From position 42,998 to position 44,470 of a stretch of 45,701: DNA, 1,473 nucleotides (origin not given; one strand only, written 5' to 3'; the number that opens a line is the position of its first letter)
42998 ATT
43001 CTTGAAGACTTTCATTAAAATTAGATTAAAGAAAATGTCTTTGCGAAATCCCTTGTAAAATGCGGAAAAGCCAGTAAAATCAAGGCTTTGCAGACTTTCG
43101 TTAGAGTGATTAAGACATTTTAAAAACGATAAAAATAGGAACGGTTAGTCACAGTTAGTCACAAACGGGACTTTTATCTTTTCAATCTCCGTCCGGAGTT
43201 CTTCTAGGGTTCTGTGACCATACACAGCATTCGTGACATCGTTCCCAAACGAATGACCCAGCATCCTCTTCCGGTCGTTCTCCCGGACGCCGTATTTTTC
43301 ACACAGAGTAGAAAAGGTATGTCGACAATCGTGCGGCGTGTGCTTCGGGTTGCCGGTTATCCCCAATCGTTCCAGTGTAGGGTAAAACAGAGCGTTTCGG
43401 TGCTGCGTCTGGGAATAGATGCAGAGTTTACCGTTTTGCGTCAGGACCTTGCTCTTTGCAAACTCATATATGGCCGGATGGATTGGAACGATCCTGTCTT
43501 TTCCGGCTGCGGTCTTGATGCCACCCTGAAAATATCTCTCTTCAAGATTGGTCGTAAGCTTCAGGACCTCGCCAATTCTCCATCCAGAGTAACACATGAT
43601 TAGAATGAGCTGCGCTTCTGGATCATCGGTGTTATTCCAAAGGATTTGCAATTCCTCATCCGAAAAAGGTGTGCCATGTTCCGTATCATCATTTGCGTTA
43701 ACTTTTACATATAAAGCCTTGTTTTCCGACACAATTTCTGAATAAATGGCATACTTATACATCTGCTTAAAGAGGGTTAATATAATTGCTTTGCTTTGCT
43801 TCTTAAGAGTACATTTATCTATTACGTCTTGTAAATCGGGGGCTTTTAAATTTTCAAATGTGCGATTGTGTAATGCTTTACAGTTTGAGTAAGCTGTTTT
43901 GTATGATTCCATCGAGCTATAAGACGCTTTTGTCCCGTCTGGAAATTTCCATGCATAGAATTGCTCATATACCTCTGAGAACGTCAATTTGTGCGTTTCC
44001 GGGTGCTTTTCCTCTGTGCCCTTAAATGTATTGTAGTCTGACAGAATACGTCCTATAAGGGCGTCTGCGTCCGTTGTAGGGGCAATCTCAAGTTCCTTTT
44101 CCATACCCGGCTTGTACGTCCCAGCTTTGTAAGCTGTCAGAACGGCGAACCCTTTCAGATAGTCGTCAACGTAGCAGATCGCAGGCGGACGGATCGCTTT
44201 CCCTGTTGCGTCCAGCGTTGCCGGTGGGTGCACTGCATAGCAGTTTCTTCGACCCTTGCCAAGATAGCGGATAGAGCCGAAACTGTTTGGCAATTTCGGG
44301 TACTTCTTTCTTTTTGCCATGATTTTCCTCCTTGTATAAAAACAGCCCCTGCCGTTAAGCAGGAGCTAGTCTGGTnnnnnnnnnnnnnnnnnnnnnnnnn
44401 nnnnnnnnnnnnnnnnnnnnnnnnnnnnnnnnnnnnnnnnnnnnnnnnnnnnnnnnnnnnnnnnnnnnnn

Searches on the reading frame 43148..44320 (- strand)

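Call 79: search_protein_families(library=pfam, proteins=[window:43148-44320:-], max_evalue=0.001)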
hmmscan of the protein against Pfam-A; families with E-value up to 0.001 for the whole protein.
window:43148-44320:- (391 aa): 1 family
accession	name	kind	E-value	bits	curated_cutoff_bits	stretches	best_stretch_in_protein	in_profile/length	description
PF00589.27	Phage_integrase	-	2.2e-07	31.2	27.1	1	230-369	14-167/172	Phage integrase family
